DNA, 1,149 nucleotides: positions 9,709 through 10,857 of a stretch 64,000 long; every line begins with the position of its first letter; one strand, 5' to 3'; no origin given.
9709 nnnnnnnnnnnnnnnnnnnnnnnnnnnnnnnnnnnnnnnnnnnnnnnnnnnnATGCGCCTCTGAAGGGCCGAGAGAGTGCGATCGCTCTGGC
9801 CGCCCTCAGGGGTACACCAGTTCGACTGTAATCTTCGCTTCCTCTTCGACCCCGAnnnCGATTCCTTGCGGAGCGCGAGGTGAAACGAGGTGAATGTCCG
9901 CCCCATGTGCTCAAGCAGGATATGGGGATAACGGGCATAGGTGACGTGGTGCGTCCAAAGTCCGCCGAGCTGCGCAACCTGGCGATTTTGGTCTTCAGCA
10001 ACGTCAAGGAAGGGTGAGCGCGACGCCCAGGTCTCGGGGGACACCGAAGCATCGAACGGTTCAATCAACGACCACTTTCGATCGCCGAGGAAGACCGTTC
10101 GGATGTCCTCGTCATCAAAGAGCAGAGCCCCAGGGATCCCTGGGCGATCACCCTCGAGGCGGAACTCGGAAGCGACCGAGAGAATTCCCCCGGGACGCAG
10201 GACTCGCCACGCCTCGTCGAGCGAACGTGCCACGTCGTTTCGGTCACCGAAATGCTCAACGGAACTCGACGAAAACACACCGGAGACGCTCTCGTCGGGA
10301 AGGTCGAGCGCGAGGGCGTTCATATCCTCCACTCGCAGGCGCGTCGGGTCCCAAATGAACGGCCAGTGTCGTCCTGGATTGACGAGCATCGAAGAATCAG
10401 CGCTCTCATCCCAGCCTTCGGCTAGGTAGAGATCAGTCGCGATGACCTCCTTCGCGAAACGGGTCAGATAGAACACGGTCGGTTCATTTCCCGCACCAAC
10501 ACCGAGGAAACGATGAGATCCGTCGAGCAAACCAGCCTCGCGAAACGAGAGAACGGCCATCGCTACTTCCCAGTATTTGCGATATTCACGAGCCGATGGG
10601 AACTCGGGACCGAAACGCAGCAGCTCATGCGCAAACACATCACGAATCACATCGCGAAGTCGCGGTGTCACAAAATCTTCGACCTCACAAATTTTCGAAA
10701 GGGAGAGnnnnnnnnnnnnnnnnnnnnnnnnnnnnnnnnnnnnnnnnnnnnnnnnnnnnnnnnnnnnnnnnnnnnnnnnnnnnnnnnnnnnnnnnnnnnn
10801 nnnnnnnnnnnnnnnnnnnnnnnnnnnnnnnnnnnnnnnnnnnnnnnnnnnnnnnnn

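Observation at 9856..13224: Four-module enzyme (FkbM - coiled coil - GT4 - second methyltransferase) as a candidate single-chain glycan extender/terminator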

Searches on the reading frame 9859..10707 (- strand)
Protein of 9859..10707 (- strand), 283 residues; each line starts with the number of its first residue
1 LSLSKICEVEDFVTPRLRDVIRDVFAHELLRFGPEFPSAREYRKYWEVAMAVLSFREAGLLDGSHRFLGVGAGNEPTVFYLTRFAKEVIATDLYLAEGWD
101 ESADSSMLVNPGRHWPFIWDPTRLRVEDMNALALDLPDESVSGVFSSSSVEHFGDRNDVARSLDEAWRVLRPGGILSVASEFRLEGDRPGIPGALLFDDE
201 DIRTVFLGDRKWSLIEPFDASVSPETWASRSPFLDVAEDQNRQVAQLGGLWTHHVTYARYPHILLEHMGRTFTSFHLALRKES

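Call 86: find_homologous_proteins(query=window:9859-10707:-, max_evalue=0.00001)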
Query seq(283 aa) (283 aa): 592 proteins with E <= 0.00001 among 2841 candidates; the best 120 are listed.
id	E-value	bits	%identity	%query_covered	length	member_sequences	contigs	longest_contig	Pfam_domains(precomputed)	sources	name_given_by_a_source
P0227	3.1e-174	596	90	99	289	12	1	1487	PF13649.13,PF08241.19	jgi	-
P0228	3.4e-128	445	68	100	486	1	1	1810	PF00534.27,PF13649.13,PF08241.19,PF20706.4,PF13692.13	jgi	jgi:SAM-dependent methyltransferase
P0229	1.4e-125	437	69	98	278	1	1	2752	PF13649.13,PF08241.19,PF08242.19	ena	-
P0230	1.6e-122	426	65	100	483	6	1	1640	PF00534.27,PF13649.13,PF08241.19,PF20706.4,PF13692.13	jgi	jgi:SAM-dependent methyltransferase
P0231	6.2e-120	418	69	93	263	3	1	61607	PF13649.13,PF08241.19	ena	-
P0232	6.5e-118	411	65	99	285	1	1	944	PF13649.13,PF08241.19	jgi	-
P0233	1.4e-115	404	66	94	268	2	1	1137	PF13649.13,PF08241.19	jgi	jgi:SAM-dependent methyltransferase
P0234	2.9e-107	376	59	99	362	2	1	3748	PF13649.13,PF08241.19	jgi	jgi:SAM-dependent methyltransferase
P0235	4.4e-107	376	64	92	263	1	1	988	PF13649.13,PF08241.19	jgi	jgi:SAM-dependent methyltransferase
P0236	2.8e-104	367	57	98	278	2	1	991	PF13649.13,PF08241.19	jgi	jgi:SAM-dependent methyltransferase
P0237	3.1e-104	366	58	99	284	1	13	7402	PF13649.13,PF08241.19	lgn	-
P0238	4.7e-102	359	88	63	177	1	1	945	PF13649.13,PF08241.19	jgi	jgi:SAM-dependent methyltransferase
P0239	1.5e-101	358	58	99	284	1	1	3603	PF13649.13,PF08241.19,PF08242.19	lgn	-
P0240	7.0e-101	355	57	100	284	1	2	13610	PF13649.13,PF08241.19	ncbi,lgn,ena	-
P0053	3.1e-100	353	57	99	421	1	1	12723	PF13847.13,PF13649.13,PF08241.19,PF08242.19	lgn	-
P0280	4.6e-85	304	54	99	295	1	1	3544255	PF13649.13,PF08241.19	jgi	jgi:SAM-dependent methyltransferase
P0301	8.5e-83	296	51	99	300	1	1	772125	PF13489.13,PF13649.13,PF08241.19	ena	-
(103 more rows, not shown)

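Call 87: find_encoding_contigs(protein=P0280, flank=8000, max_places=1)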
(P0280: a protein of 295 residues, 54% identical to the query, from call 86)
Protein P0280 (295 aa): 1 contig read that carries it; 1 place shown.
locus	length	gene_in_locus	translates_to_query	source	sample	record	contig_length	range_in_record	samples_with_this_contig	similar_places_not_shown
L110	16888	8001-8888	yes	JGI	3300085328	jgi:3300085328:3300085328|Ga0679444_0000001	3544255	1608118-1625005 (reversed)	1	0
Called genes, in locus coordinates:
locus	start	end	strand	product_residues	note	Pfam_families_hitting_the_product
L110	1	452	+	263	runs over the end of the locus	PF00459:Inositol_P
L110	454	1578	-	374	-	PF00144:Beta-lactamase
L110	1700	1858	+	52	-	-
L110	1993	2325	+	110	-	PF02467:Whib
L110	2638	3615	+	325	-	PF00589:Phage_integrase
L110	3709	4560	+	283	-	-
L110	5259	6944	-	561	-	PF13229:Beta_helix (faint), PF02415:Chlam_PMP (faint)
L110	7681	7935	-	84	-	PF05402:PqqD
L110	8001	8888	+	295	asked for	PF08241:Methyltransf_11, PF13649:Methyltransf_25 (faint)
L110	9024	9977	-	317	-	PF01073:3Beta_HSD (weak), PF01370:Epimerase, PF07993:NAD_binding_4 (faint), PF13460:NAD_binding_10, PF16363:GDP_Man_Dehyd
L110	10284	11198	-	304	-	PF17039:Glyco_tran_10_N, PF00852:Glyco_transf_10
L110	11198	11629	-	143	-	-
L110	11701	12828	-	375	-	PF00535:Glycos_transf_2, PF13428:TPR_14 (faint)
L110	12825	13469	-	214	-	-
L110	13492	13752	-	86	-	PF05402:PqqD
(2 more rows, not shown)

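Call 88: find_encoding_contigs(protein=P0301, flank=8000, max_places=1)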
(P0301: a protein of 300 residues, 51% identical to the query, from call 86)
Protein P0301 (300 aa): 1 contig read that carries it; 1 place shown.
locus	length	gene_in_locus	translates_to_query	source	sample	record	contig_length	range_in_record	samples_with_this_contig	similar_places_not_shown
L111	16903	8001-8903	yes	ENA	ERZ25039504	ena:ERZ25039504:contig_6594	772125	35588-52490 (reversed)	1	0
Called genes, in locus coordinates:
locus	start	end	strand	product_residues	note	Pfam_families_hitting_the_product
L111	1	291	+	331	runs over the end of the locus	-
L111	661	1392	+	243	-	PF02374:ArsA_ATPase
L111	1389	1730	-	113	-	PF01740:STAS, PF13466:STAS_2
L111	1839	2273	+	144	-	PF00072:Response_reg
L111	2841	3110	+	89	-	-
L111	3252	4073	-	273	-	PF23441:SDR (weak), PF00106:adh_short, PF08659:KR, PF13561:adh_short_C2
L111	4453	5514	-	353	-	PF02900:LigB (weak)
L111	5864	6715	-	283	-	PF00561:Abhydrolase_1, PF12146:Hydrolase_4 (weak), PF12697:Abhydrolase_6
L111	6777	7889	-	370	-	PF00296:Bac_luciferase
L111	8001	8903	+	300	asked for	PF13489:Methyltransf_23 (weak), PF08241:Methyltransf_11, PF13649:Methyltransf_25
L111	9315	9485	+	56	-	-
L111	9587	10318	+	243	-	PF01738:DLH, PF08840:BAAT_C (faint), PF00326:Peptidase_S9 (weak)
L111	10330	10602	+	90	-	PF19812:DUF6295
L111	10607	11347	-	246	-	PF00535:Glycos_transf_2, PF13641:Glyco_tranf_2_3 (weak)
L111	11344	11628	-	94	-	-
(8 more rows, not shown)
